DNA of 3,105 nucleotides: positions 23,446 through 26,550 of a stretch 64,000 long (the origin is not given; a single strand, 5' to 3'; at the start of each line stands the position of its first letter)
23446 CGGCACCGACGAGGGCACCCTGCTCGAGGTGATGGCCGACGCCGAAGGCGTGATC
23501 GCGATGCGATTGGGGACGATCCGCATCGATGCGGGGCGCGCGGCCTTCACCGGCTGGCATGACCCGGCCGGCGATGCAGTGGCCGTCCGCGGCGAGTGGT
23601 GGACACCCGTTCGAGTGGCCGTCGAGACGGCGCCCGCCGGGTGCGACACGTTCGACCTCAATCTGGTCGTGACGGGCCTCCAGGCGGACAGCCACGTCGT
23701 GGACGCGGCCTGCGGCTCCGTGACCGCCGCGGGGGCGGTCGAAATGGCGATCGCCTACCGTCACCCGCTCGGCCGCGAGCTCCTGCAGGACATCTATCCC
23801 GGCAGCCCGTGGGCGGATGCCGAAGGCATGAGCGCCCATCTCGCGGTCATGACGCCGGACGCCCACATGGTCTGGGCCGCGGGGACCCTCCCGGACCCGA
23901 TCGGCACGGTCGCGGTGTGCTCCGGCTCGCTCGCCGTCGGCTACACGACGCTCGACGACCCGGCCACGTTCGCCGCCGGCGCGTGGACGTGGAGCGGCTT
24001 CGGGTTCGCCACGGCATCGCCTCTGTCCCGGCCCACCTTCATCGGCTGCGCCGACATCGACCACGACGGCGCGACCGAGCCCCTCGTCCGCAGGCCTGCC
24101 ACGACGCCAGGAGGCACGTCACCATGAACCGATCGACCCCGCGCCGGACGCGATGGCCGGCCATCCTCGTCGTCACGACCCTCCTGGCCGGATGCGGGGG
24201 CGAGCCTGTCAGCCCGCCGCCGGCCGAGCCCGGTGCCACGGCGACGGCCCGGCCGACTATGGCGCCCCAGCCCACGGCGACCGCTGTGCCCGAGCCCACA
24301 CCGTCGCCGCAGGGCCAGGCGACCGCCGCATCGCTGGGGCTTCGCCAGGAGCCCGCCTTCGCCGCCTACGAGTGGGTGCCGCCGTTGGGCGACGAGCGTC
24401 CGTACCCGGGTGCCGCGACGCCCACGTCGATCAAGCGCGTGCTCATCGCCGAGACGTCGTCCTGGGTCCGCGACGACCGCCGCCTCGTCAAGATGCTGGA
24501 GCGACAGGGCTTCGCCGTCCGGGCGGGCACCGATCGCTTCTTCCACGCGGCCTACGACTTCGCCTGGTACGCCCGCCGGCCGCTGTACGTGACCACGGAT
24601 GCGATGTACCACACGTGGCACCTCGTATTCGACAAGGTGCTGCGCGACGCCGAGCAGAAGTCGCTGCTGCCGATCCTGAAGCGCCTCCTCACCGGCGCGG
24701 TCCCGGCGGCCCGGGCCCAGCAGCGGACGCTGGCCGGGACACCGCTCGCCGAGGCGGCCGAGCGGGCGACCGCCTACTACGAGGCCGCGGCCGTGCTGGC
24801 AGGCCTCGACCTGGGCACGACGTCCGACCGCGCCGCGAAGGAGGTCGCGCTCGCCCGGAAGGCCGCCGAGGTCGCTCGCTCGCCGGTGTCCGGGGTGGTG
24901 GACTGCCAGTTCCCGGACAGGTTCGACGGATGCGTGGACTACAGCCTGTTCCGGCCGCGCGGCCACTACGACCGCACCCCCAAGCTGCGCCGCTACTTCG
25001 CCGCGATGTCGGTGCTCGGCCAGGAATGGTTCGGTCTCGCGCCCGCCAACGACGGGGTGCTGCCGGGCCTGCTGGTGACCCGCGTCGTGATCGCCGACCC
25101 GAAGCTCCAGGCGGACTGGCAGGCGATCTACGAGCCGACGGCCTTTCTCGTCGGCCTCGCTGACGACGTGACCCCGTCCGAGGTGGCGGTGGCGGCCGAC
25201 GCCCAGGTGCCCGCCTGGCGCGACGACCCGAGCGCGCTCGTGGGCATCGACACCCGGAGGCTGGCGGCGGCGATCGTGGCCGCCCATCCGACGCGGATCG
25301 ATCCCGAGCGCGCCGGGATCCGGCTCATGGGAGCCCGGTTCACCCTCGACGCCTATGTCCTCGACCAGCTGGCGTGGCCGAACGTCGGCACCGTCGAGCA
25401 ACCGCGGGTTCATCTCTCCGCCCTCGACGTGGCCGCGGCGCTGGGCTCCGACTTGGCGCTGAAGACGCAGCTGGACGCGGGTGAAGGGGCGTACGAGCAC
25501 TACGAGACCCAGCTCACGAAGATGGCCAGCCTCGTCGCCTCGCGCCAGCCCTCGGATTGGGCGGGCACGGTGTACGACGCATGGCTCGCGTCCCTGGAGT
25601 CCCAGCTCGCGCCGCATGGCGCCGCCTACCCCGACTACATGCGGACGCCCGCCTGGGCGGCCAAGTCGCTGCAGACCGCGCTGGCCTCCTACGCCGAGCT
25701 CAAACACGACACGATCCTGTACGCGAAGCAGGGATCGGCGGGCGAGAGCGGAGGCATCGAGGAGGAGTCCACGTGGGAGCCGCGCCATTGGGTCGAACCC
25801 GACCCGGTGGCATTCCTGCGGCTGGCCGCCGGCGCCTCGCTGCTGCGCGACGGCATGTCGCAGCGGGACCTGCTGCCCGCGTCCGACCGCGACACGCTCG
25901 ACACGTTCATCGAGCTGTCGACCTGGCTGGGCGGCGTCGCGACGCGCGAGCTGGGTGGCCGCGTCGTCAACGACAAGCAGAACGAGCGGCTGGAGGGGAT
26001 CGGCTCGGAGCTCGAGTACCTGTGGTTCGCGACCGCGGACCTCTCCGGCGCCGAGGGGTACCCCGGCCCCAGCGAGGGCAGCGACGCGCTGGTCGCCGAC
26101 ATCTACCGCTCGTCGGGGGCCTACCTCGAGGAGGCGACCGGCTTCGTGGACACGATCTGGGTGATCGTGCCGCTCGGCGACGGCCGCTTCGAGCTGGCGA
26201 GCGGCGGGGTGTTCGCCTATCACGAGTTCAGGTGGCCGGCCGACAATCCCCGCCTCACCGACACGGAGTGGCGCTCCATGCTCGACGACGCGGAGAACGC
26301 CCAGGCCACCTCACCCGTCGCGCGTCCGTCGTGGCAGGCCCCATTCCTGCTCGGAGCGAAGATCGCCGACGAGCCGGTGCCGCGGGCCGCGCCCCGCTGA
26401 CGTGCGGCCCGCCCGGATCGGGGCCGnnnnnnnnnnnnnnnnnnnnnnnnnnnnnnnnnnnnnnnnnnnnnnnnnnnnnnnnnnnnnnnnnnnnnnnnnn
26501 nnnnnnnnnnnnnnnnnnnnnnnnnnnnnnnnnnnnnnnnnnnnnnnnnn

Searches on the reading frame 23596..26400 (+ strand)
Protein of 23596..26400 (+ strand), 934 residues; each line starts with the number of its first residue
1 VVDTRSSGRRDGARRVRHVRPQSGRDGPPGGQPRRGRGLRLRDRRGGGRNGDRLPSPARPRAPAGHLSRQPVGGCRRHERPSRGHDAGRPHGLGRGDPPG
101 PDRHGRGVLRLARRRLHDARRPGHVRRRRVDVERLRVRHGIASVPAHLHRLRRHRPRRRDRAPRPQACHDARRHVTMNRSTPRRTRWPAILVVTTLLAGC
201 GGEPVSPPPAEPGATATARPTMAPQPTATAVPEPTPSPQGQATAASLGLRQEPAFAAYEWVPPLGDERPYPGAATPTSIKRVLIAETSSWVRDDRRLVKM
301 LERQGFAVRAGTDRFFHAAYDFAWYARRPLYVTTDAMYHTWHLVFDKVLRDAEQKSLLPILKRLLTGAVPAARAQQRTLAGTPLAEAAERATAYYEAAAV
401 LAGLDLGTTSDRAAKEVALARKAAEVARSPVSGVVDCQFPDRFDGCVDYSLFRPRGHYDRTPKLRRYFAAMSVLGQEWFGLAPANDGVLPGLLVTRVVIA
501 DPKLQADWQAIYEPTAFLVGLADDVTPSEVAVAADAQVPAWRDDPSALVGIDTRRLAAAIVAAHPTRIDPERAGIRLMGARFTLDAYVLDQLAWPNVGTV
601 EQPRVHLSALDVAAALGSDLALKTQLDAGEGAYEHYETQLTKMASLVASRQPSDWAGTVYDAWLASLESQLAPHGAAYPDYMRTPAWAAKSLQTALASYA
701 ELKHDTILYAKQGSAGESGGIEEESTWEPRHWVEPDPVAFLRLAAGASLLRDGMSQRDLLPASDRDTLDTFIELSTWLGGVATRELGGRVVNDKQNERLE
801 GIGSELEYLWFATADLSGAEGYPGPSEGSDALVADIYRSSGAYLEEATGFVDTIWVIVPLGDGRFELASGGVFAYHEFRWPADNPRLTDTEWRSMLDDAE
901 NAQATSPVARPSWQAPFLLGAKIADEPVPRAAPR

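Call 9: search_protein_families(library=pfam, proteins=[window:23596-26400:+])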
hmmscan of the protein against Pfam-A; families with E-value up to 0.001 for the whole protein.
window:23596-26400:+ (934 aa): 1 family
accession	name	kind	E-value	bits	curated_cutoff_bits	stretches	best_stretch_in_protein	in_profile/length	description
PF11369.13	DUF3160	-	2.7e-137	459.4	25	1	299-903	6-627/632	Protein of unknown function (DUF3160)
